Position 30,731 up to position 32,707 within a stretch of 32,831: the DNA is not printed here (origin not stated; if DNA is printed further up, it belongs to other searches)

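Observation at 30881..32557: B12-binding radical SAM enzyme embedded in a sugar-modification operon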

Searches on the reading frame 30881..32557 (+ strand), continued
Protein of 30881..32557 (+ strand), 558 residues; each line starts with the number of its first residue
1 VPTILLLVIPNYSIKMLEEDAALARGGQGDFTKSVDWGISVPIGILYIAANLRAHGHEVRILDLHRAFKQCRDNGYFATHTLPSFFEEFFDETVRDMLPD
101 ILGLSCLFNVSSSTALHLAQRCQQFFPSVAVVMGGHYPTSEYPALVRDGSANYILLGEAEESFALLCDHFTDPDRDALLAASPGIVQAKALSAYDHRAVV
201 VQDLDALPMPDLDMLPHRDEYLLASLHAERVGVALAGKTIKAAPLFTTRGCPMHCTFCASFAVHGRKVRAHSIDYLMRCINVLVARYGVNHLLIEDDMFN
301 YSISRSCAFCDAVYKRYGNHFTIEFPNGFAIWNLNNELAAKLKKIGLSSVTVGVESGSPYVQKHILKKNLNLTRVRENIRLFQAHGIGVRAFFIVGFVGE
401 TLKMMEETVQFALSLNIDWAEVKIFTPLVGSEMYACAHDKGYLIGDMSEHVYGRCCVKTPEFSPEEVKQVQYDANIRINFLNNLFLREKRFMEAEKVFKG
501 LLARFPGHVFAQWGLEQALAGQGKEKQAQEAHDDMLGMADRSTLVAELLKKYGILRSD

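Call 35: predict_structure(alignment_id=A2)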
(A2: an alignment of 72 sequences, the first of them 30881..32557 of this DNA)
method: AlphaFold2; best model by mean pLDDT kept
length: 558 residues; sequences in the alignment: 72
mean_pLDDT: 91.7   pTM: 0.89
mean pLDDT of the five models: 91.7, 91.5, 91.4, 90.5, 88.1
residues with pLDDT >= 90: 442; 70-90: 89; 50-70: 25; < 50: 2
segments of 3 or more residues with pLDDT < 50: none
pLDDT, mean of each block of 10 residues (from residue 1): 95 91 75 78 95 97 96 93 97 97 92 95 97 94 90 96 97 90 89 80 96 91 83 63 95 91 93 98 96 93 97 96 91 94 95 95 95 96 95 95 98 95 90 94 80 78 93 94 96 93 85 97 97 93 89 75
secondary structure, 60 per line:
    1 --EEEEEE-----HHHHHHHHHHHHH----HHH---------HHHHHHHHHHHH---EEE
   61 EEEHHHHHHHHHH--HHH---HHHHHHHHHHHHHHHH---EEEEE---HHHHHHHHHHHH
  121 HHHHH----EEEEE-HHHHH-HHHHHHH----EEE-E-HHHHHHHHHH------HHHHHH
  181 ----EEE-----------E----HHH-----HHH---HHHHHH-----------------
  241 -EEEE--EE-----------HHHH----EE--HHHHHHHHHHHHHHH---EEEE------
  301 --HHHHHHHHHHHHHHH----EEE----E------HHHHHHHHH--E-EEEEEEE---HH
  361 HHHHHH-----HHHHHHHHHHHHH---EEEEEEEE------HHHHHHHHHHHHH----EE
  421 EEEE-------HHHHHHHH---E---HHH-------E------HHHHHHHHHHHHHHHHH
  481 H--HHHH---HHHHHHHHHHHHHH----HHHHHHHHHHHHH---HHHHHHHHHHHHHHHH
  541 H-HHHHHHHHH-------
elements in order: E3-8 H14-26 H43-54 E58-63 H64-73 H82-97 E101-105 H109-125 E130-134 H136-140 H142-148 E153-155 H159-168 H175-180 E185-187 H218-223 E242-245 H261-264 H273-287 E291-294 H303-317 E322-324 H336-344 E349-355 H359-366 H372-384 E388-395 H402-414 E419-424 H432-439 H464-481 H484-487 H491-504 H509-521 H525-541 H543-551

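Call 49: search_protein_representatives(protein=window:30881-32557:+)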
Query: 558 residues. Proteins with E-value up to 0.001 (for the whole library): 34921; up to 1e-10: 16921; up to 1e-30: 1395. The best 150 are listed.
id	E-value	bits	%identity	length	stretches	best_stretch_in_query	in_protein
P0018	1.4e-199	680.5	54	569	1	4-554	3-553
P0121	6.8e-117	407.6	30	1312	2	39-530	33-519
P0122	1.6e-106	373.4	37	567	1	4-532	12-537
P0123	4.9e-99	348.7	36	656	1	25-555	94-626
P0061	1.5e-98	347.0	56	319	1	253-535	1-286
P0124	6.0e-90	318.6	31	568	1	40-556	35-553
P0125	2.7e-79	283.5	34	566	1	38-532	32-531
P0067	1.0e-78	281.6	42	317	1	3-313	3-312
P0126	6.1e-78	279.0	34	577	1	35-528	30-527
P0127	6.1e-77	275.7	33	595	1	37-531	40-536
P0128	1.1e-76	274.9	32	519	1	42-518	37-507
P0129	3.2e-76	273.4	33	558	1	30-554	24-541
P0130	1.2e-75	271.5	32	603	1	33-554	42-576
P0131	3.7e-71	256.6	31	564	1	34-515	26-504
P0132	1.1e-70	255.1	33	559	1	42-555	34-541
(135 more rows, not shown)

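Call 53: search_solved_structures(query=A2, max_evalue=1, show_alignments=0)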
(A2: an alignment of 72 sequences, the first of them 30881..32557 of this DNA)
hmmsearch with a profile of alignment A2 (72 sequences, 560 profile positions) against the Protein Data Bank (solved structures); distinct sequences matched with E-value up to 1: 154 (the best 60 are shown).
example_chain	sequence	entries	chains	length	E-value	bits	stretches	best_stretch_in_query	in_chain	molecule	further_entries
6fd2_B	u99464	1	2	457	9e-42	146.4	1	179-466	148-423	Putative apramycin biosynthetic oxidoreductase 4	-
9qhb_A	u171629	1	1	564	1.2e-32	116.3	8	478-544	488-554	Engineered tetratricopeptide repeat protein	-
9ccb_A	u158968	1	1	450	4.4e-29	104.5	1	236-434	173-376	Radical SAM core domain-containing protein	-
8bu0_A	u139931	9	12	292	1.9e-21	79.3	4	478-542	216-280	Consensus tetratricopeptide repeat protein | Crystal structure of an 8-repeat consensus TPR superhelix with Zinc. | Monomer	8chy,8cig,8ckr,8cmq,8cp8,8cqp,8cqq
7kdx_A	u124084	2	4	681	6.2e-18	67.7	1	97-406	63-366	Methyltransferase TokK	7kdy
9qhc_A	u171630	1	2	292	8e-18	67.3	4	478-539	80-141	Engineered tetratricopeptide repeat protein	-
5ul2_A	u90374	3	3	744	7.3e-17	64.2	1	82-392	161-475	OxsB protein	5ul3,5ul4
9n1b_A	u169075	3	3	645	5.3e-14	54.7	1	90-511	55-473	Radical SAM protein | Radical SAM enzyme CysS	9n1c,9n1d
2wqh_A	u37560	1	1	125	6.4e-13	51.1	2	478-546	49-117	CTPR3Y3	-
6wte_A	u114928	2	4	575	8.2e-13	50.8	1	117-414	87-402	B12-binding domain-containing protein | Tryptophan-C2-methyltransferase containing B12-binding domain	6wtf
2qgq_A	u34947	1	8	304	1.3e-11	46.8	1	244-416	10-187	Protein TM_1862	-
4jc0_A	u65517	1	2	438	1.5e-11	46.7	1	239-416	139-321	Ribosomal protein S12 methylthiotransferase RimO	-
2fo7_A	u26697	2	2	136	5.5e-11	44.8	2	478-537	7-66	SYNTHETIC CONSENSUS TPR PROTEIN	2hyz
8ch0_A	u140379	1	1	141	6.5e-11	44.5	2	478-540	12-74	Consensus tetratricopeptide repeat protein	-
1na0_A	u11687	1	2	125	8.6e-11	44.1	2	478-546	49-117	designed protein CTPR3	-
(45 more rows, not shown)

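Call 60: search_protein_families(library=ncbifam, alignment_id=A4, max_evalue=1e-10)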
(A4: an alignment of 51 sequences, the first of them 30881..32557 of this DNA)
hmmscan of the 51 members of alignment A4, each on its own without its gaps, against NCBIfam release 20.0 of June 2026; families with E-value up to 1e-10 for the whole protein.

A. member 1, window:30881-32557:+ (558 aa): 15 families
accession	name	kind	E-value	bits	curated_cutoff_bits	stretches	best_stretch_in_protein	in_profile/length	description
NF038361.1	rSAM_Sden_1168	equivalog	1.1e-32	113.3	575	1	41-451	84-487/560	Sden_1168 family B12-binding radical SAM P-methyltransferase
NF050148.1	rSAM_ApyD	equivalog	2.9e-30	105.3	750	1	43-411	26-362/645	RiPP biosynthesis radical SAM protein ApyD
NF033070.1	rSAM_AprD4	equivalog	1.6e-29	103.1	500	1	180-469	146-422/456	AprD4 family radical SAM diol-dehydratase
TIGR03471.1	HpnJ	equivalog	3.1e-26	92.3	577.6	1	189-469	146-423/472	hopanoid biosynthesis associated radical SAM protein HpnJ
TIGR02026.1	BchE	equivalog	1.2e-25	90.4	481.35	1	42-480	22-429/497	magnesium-protoporphyrin IX monomethyl ester anaerobic oxidative cyclase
TIGR03975.1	rSAM_ocin_1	subfamily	6.7e-22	77.7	281.85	1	79-409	110-424/606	RiPP maturation radical SAM C-methyltransferase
TIGR04479.1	bcpD_PhpK_rSAM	subfamily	8.6e-20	70.6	600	1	241-412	240-406/504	PhpK family radical SAM P-methyltransferase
TIGR04367.1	HpnR_B12_rSAM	equivalog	1.3e-19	70.1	650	1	42-435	22-371/490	hopanoid C-3 methylase HpnR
TIGR04072.2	rSAM_ladder_B12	equivalog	2.5e-18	66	360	1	243-411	181-345/443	lipid biosynthesis B12-binding/radical SAM protein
NF040542.1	rSAM_RCCLKC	equivalog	5.2e-18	65.4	450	1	67-395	19-330/423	arsinothricin biosynthesis radical SAM protein ArsL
TIGR04385.1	B12_rSAM_cofa1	equivalog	2.1e-17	63.5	450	1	40-412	18-361/438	B12 lower ligand biosynthesis radical SAM protein BzaD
TIGR04013.1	B12_SAM_MJ_1487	hypoth_equivalog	6.3e-15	54.9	251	0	243-287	152-196/382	TIGR04013 family B12-binding domain/radical SAM domain-containing protein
TIGR04014.1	B12_SAM_MJ_0865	equivalog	8.2e-15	54.5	360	1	246-434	164-355/434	methyl-coenzyme M reductase glutamine C-methyltransferase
NF033712.0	B12_rSAM_KedN5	subfamily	6.1e-12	44.5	700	1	91-403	55-358/624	KedN5 family methylcobalamin-dependent radical SAM C-methyltransferase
NF040546.1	rSAM_CUAEP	equivalog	4.7e-11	42.1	500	1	109-405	58-331/468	CUAEP/CCAEP-tail radical SAM (seleno)protein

B. families by the number of members that match (of 51 scanned): 78 families (the first 25 are shown)
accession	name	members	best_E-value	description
TIGR03975.1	rSAM_ocin_1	51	1.3e-123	RiPP maturation radical SAM C-methyltransferase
TIGR04479.1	bcpD_PhpK_rSAM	51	1.8e-107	PhpK family radical SAM P-methyltransferase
TIGR03471.1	HpnJ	51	5e-103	hopanoid biosynthesis associated radical SAM protein HpnJ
NF038361.1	rSAM_Sden_1168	51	3.9e-100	Sden_1168 family B12-binding radical SAM P-methyltransferase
TIGR02026.1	BchE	51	4.8e-99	magnesium-protoporphyrin IX monomethyl ester anaerobic oxidative cyclase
NF050148.1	rSAM_ApyD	51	1.4e-90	RiPP biosynthesis radical SAM protein ApyD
TIGR04072.2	rSAM_ladder_B12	51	5.7e-82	lipid biosynthesis B12-binding/radical SAM protein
TIGR04013.1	B12_SAM_MJ_1487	51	5.2e-74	TIGR04013 family B12-binding domain/radical SAM domain-containing protein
TIGR04014.1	B12_SAM_MJ_0865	51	5.3e-68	methyl-coenzyme M reductase glutamine C-methyltransferase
NF033070.1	rSAM_AprD4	51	3e-53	AprD4 family radical SAM diol-dehydratase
NF033712.0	B12_rSAM_KedN5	50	9e-54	KedN5 family methylcobalamin-dependent radical SAM C-methyltransferase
TIGR04367.1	HpnR_B12_rSAM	50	1.4e-48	hopanoid C-3 methylase HpnR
TIGR04385.1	B12_rSAM_cofa1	45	4.9e-61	B12 lower ligand biosynthesis radical SAM protein BzaD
NF040542.1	rSAM_RCCLKC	43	8.9e-40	arsinothricin biosynthesis radical SAM protein ArsL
NF045585.1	rSAM_slr0320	43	6.5e-32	photosystem II high light acclimation radical SAM protein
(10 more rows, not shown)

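Call 64: find_related_loci(query=window:30881-32557:+, collection=metagenome_contigs, flank=10000)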
Query window:30881-32557:+ (558 aa) in metagenome_contigs; peptide patterns used: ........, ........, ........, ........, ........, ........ (x = any residue, [..] = any of these).
99 stretches matched a pattern; 14 encode a relative of the query (tblastn E <= 1e-3); 14 distinct loci.
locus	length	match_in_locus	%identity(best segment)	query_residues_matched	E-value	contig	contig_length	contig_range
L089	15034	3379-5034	54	3-554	0e+0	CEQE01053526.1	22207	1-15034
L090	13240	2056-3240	28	41-448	1e-47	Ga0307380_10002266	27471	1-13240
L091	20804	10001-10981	27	28-411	3e-29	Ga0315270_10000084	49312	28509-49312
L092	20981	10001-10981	26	28-411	6e-28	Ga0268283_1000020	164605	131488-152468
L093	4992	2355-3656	26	37-502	3e-26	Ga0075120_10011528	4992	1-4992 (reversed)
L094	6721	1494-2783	25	37-498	3e-25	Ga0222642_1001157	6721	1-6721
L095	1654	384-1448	26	42-446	1e-24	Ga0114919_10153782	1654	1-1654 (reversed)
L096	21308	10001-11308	26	38-502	2e-23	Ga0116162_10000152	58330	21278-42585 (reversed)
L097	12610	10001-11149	27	90-480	2e-48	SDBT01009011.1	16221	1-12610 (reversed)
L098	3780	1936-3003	23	42-464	2e-14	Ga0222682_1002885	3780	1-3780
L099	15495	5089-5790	30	36-289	3e-13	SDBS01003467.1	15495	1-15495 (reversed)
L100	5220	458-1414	22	42-433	2e-12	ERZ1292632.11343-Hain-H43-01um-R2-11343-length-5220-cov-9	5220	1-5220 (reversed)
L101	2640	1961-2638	25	37-302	7e-9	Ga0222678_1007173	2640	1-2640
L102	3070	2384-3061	25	37-302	8e-9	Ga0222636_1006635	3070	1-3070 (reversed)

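Call 65: find_encoding_contigs(protein=P0038, flank=10000, max_places=1)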
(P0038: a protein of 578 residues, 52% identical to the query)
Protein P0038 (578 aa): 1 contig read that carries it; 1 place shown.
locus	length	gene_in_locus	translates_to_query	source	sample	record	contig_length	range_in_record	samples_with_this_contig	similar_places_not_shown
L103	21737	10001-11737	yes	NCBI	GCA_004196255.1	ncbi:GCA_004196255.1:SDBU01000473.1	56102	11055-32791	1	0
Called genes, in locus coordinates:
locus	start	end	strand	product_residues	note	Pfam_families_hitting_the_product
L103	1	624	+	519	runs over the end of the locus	PF00884:Sulfatase, PF01663:Phosphodiest (weak)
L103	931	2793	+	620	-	PF27859:LIC12162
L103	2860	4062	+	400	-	PF00483:NTP_transferase, PF12804:NTP_transf_3 (weak), PF00702:Hydrolase (weak), PF13419:HAD_2, PF08645:PNK3P, PF13242:Hydrolase_like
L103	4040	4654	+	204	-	PF00485:PRK (faint), PF13238:AAA_18 (weak)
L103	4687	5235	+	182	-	PF13580:SIS_2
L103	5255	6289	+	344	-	PF01073:3Beta_HSD, PF01370:Epimerase, PF04321:RmlD_sub_bind, PF16363:GDP_Man_Dehyd, PF07993:NAD_binding_4 (weak)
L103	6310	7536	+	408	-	PF08421:Methyltransf_13, PF13489:Methyltransf_23, PF08484:Methyltransf_14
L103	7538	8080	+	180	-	PF00908:dTDP_sugar_isom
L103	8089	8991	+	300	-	PF01073:3Beta_HSD, PF01370:Epimerase, PF04321:RmlD_sub_bind (weak), PF13460:NAD_binding_10 (faint), PF16363:GDP_Man_Dehyd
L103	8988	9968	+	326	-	PF00288:GHMP_kinases_N, PF08544:GHMP_kinases_C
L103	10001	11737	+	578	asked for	PF02310:B12-binding, PF04055:Radical_SAM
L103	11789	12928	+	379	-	PF08242:Methyltransf_12 (faint), PF13489:Methyltransf_23, PF08241:Methyltransf_11 (weak), PF08484:Methyltransf_14, PF22674:C2185-like_N (weak)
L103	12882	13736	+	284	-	PF04989:RMNT_CmcI, PF13578:Methyltransf_24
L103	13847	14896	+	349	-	PF00535:Glycos_transf_2, PF10111:Glyco_tranf_2_2, PF13641:Glyco_tranf_2_3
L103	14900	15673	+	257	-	PF00483:NTP_transferase, PF12804:NTP_transf_3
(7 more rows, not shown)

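Call 66: find_encoding_contigs(protein=P0039, flank=10000, max_places=1)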
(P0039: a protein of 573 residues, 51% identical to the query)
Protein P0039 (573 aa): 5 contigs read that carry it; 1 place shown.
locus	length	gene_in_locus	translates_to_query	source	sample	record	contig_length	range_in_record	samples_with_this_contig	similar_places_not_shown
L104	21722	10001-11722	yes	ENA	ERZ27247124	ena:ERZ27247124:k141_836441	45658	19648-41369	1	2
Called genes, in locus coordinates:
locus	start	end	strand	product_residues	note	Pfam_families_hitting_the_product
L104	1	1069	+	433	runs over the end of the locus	PF13187:Fer4_9 (faint), PF02589:LUD_dom, PF13183:Fer4_8, PF13237:Fer4_10 (weak), PF12838:Fer4_7 (weak), PF13534:Fer4_17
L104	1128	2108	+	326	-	PF00288:GHMP_kinases_N, PF08544:GHMP_kinases_C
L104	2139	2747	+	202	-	PF13580:SIS_2, PF01380:SIS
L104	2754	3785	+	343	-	PF01073:3Beta_HSD, PF01370:Epimerase, PF02719:Polysacc_synt_2 (weak), PF04321:RmlD_sub_bind, PF05368:NmrA (weak), PF13460:NAD_binding_10, PF16363:GDP_Man_Dehyd, PF07993:NAD_binding_4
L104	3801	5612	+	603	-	PF00483:NTP_transferase, PF12804:NTP_transf_3 (weak), PF00702:Hydrolase, PF13419:HAD_2 (weak), PF08645:PNK3P, PF13242:Hydrolase_like, PF00485:PRK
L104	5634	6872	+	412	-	PF08421:Methyltransf_13, PF13489:Methyltransf_23, PF08241:Methyltransf_11 (weak), PF08242:Methyltransf_12 (weak), PF08484:Methyltransf_14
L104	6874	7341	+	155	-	PF00908:dTDP_sugar_isom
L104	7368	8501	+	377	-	PF01041:DegT_DnrJ_EryC1, PF00155:Aminotran_1_2 (weak)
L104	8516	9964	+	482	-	PF13302:Acetyltransf_3, PF00583:Acetyltransf_1 (weak), PF04989:RMNT_CmcI, PF13578:Methyltransf_24 (weak)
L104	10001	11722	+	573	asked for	PF02310:B12-binding, PF04055:Radical_SAM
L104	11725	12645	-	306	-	PF13641:Glyco_tranf_2_3 (faint), PF00535:Glycos_transf_2, PF10111:Glyco_tranf_2_2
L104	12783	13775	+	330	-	PF01073:3Beta_HSD, PF01370:Epimerase, PF02719:Polysacc_synt_2, PF04321:RmlD_sub_bind, PF05368:NmrA, PF07993:NAD_binding_4, PF16363:GDP_Man_Dehyd, PF13460:NAD_binding_10, +1 more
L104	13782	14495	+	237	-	PF00483:NTP_transferase, PF12804:NTP_transf_3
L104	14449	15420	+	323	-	PF01073:3Beta_HSD (faint), PF01370:Epimerase, PF16363:GDP_Man_Dehyd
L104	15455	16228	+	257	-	PF00483:NTP_transferase, PF12804:NTP_transf_3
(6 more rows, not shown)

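Call 67: find_encoding_contigs(protein=P0031, flank=10000, max_places=1)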
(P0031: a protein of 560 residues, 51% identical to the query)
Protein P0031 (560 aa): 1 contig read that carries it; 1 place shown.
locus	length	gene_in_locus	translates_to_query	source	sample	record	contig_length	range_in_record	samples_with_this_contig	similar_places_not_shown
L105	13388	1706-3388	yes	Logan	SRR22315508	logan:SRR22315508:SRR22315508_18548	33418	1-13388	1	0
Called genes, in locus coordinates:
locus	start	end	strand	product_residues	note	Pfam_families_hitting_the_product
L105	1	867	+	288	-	?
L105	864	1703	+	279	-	PF01073:3Beta_HSD (faint), PF01370:Epimerase, PF02719:Polysacc_synt_2 (faint), PF04321:RmlD_sub_bind, PF16363:GDP_Man_Dehyd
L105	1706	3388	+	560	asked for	PF02310:B12-binding, PF04055:Radical_SAM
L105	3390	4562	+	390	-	PF13489:Methyltransf_23, PF08242:Methyltransf_12 (weak), PF08484:Methyltransf_14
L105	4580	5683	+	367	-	PF01073:3Beta_HSD, PF01370:Epimerase, PF04321:RmlD_sub_bind (weak), PF13460:NAD_binding_10 (weak), PF16363:GDP_Man_Dehyd, PF07993:NAD_binding_4, PF01370:Epimerase, PF16363:GDP_Man_Dehyd, +1 more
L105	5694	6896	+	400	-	PF13489:Methyltransf_23, PF08484:Methyltransf_14, PF22674:C2185-like_N (weak)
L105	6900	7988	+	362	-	PF00535:Glycos_transf_2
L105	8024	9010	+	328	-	PF00106:adh_short (weak), PF01073:3Beta_HSD, PF01370:Epimerase, PF02719:Polysacc_synt_2, PF04321:RmlD_sub_bind (weak), PF05368:NmrA (weak), PF16363:GDP_Man_Dehyd, PF13460:NAD_binding_10, +1 more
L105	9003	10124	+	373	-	PF01041:DegT_DnrJ_EryC1, PF00155:Aminotran_1_2, PF01212:Beta_elim_lyase (weak), PF01053:Cys_Met_Meta_PP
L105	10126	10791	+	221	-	PF13489:Methyltransf_23, PF13847:Methyltransf_31, PF08241:Methyltransf_11, PF08242:Methyltransf_12, PF13649:Methyltransf_25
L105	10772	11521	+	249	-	PF02348:CTP_transf_3, PF12804:NTP_transf_3 (weak)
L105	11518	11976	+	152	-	PF13302:Acetyltransf_3, PF00583:Acetyltransf_1, PF08445:FR47 (weak)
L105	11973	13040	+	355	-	PF03102:NeuB, PF08666:SAF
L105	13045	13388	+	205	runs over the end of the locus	PF02698:DUF218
